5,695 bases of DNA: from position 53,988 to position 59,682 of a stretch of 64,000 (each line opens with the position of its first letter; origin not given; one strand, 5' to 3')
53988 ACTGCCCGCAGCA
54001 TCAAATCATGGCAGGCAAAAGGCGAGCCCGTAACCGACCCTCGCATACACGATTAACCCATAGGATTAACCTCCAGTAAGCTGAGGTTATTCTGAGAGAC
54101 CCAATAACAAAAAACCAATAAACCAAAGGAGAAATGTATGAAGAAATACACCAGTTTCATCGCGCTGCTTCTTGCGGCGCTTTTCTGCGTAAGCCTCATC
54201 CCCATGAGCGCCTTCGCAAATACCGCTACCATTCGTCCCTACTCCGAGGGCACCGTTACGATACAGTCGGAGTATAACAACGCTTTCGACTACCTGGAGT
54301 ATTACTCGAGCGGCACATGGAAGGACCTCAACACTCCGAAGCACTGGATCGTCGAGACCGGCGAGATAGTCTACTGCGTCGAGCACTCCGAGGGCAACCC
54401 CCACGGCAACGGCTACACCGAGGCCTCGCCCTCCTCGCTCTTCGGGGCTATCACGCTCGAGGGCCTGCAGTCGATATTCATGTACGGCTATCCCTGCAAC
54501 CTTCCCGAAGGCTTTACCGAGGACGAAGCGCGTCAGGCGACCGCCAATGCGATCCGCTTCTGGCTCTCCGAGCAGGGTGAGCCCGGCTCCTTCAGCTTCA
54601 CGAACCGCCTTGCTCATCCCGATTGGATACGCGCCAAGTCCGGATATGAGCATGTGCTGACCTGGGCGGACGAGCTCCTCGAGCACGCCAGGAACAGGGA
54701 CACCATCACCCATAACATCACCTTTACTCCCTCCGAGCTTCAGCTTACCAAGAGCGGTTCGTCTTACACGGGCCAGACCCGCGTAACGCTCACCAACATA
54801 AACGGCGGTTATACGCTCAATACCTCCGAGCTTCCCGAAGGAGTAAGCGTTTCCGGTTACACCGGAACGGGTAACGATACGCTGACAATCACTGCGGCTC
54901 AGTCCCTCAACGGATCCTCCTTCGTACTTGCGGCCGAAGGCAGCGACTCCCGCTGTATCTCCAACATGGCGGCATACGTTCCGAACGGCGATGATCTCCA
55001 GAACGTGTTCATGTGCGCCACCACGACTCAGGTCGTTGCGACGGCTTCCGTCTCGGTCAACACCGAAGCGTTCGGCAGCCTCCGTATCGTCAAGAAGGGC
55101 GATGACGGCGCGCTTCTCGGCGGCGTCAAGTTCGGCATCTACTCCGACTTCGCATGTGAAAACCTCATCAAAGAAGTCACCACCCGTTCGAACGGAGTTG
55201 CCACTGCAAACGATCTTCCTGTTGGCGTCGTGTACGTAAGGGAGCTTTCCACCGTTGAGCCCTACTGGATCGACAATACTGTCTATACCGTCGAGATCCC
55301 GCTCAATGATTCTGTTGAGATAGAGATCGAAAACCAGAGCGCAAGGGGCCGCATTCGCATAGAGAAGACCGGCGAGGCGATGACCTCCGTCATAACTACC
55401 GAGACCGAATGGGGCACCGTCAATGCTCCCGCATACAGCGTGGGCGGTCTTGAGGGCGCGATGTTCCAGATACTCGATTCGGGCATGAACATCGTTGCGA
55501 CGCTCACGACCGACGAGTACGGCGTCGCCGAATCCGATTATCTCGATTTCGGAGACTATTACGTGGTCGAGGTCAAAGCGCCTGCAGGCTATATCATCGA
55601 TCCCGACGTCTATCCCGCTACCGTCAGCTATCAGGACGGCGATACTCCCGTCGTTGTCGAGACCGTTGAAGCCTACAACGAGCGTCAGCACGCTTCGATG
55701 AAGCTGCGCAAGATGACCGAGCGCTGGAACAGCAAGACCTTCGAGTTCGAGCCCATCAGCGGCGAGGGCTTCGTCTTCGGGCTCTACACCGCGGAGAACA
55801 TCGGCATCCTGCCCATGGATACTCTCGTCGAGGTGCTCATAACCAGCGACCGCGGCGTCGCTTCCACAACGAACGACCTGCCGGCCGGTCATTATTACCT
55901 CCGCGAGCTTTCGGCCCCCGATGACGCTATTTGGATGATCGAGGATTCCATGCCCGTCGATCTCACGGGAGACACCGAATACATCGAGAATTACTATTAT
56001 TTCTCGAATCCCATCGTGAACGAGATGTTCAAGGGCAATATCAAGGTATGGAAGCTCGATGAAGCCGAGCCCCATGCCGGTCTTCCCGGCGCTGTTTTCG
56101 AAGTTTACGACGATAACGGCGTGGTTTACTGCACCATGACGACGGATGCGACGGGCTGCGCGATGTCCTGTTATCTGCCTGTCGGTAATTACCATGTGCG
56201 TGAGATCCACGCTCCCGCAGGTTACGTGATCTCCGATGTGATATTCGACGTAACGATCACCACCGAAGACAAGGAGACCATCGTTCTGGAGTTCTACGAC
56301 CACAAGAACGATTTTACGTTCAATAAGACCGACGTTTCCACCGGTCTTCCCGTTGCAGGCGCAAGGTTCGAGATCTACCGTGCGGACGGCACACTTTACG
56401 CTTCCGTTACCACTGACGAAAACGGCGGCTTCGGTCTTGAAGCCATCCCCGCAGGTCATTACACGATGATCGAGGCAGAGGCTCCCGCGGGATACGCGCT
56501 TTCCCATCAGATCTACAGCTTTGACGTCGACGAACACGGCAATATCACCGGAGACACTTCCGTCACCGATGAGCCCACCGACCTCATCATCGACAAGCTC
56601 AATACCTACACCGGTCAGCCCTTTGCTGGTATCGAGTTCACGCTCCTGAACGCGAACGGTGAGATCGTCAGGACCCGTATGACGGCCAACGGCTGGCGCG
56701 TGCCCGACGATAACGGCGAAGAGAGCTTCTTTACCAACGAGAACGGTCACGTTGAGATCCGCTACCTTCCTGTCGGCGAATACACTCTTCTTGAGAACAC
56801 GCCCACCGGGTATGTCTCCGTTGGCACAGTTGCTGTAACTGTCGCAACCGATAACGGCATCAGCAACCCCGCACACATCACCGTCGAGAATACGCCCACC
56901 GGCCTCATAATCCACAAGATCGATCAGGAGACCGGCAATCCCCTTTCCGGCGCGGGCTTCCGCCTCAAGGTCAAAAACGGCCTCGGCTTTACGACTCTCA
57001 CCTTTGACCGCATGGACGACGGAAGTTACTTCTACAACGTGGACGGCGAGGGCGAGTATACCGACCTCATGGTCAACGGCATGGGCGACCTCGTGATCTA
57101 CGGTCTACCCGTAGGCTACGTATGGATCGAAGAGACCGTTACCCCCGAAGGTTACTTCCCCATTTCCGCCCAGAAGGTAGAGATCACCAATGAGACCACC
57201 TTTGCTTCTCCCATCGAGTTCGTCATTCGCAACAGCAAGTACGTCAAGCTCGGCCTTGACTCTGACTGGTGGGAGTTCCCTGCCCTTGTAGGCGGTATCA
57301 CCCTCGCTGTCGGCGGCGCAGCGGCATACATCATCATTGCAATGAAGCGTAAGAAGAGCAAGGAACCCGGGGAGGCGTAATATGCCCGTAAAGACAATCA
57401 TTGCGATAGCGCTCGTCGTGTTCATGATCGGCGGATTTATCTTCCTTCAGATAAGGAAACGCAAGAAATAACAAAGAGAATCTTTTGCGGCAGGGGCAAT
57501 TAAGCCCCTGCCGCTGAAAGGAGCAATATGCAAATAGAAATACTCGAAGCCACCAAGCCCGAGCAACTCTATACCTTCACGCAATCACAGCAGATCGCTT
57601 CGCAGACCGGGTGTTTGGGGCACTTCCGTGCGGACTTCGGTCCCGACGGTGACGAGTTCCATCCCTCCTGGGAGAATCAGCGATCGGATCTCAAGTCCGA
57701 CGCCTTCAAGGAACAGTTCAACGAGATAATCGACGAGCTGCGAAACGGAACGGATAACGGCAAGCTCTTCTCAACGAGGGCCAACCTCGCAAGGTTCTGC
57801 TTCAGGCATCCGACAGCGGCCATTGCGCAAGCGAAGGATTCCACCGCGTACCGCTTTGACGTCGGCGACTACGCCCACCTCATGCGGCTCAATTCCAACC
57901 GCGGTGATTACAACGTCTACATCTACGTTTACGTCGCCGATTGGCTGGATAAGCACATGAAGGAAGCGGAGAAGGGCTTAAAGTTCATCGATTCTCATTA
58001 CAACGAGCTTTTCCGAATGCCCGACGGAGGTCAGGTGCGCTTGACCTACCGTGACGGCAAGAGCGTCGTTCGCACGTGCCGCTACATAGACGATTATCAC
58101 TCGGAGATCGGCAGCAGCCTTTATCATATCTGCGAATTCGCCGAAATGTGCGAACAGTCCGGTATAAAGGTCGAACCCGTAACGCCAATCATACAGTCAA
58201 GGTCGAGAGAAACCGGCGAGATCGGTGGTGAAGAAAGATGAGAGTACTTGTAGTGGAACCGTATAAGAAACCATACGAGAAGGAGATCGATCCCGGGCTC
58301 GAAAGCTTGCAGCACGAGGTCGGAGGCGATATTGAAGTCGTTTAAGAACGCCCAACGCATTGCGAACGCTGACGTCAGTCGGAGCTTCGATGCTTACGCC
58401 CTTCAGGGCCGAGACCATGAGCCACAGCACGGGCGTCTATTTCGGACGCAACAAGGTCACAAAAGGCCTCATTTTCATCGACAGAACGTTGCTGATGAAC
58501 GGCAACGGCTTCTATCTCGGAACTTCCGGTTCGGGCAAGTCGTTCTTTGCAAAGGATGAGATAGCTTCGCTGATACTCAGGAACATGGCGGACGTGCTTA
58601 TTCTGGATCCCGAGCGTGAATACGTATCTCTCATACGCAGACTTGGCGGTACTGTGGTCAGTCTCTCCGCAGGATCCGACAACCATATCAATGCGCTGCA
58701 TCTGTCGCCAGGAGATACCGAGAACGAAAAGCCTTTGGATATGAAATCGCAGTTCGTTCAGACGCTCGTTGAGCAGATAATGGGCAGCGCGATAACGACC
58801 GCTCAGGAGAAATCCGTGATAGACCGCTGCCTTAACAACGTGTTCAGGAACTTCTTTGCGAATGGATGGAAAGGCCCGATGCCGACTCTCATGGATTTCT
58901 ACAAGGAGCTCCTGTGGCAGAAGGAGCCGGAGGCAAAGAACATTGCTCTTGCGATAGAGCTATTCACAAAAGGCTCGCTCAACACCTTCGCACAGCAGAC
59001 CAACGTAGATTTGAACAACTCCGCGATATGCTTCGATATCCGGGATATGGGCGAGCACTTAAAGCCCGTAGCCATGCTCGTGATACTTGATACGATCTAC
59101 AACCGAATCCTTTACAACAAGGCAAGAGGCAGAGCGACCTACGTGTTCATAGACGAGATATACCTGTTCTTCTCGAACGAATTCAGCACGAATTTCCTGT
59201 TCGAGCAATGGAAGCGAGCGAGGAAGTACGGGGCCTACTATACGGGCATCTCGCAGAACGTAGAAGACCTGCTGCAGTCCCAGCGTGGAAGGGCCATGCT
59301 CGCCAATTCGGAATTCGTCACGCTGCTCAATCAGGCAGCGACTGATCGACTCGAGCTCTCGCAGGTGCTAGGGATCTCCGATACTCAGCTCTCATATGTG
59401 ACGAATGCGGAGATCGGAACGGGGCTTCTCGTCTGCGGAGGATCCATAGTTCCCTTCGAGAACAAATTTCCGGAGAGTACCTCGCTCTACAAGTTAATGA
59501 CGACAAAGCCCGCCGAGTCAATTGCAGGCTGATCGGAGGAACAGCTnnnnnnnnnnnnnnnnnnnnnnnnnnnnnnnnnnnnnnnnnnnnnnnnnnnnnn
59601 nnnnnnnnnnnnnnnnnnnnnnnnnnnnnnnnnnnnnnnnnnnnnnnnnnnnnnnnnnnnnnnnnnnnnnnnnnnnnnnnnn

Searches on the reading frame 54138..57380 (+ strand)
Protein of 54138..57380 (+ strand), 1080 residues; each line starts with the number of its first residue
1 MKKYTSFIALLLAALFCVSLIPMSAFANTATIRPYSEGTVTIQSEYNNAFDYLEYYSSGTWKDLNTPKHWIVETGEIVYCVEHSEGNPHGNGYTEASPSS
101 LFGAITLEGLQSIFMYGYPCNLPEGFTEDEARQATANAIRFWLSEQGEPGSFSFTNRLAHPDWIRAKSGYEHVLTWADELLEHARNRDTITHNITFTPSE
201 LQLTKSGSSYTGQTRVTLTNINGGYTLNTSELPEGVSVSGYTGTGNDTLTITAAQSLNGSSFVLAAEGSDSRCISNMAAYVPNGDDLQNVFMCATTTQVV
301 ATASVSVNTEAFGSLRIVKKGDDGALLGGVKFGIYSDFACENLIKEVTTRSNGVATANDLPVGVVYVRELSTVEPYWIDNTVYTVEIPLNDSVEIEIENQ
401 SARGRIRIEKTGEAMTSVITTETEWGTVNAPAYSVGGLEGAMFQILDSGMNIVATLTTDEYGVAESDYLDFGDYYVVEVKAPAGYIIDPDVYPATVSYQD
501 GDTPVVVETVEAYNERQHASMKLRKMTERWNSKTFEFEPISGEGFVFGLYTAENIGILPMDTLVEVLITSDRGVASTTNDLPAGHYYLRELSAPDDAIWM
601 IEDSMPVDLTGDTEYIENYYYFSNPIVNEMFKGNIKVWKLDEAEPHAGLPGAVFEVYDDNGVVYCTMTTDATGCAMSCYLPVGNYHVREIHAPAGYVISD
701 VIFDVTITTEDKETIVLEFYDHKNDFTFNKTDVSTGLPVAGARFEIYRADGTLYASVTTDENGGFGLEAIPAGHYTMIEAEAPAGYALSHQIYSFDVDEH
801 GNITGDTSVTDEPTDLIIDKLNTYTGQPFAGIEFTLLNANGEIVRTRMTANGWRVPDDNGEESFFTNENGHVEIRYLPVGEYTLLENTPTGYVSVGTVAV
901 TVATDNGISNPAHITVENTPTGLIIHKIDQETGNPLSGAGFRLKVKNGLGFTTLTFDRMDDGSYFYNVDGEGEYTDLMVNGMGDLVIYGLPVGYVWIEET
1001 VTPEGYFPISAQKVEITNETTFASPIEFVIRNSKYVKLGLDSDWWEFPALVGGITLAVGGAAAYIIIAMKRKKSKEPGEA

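Call 62: search_protein_families(library=pfam, proteins=[window:54138-57380:+], max_evalue=0.001)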
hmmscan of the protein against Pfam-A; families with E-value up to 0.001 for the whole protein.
window:54138-57380:+ (1080 aa): 6 families
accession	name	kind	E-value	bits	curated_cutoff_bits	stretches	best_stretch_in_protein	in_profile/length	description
PF17802.7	SpaA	-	1.7e-96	317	23.1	7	725-803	2-82/91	Prealbumin-like fold domain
PF17210.9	SdrD_B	-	5.1e-14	52.9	29.7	1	737-810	22-94/112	SdrD B-like domain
PF13620.12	CarboxypepD_reg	-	4.6e-10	40.1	32.3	1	732-777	8-52/82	Carboxypeptidase regulatory-like domain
PF11974.14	bMG3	-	2.5e-09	37.5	34.9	0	718-769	7-58/103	Bacterial alpha-2-macroglobulin MG3 domain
PF13715.12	CarbopepD_reg_2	-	2.2e-05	24.8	32.2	0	755-778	26-49/88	CarboxypepD_reg-like domain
PF08341.16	TED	-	0.00029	21.7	22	1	77-184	1-100/102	Thioester domain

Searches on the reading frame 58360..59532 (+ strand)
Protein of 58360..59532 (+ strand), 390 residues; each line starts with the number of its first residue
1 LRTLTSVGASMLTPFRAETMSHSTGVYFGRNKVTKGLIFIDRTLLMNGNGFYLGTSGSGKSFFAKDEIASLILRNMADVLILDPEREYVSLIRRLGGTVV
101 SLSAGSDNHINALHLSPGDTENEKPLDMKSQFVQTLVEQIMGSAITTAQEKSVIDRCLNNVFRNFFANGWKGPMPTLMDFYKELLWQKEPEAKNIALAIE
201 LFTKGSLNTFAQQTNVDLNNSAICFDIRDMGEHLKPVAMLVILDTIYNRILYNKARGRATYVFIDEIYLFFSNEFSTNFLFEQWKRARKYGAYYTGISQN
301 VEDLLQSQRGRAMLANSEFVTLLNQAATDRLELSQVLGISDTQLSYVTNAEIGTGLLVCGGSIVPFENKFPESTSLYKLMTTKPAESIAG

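Call 62: search_protein_families(library=pfam, proteins=[window:58360-59532:+], max_evalue=0.001)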
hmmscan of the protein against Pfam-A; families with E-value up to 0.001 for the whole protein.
window:58360-59532:+ (390 aa): 3 families
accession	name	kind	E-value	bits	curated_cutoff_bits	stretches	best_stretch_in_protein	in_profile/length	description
PF19044.6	P-loop_TraG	-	7e-16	58.3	25.8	1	41-347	23-342/413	TraG P-loop domain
PF12846.13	AAA_10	-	3.6e-11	43.2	27.5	1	48-312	22-294/362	AAA-like domain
PF01935.23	DUF87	-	3.4e-09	37.6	23.2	1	53-162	29-141/220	Helicase HerA, central domain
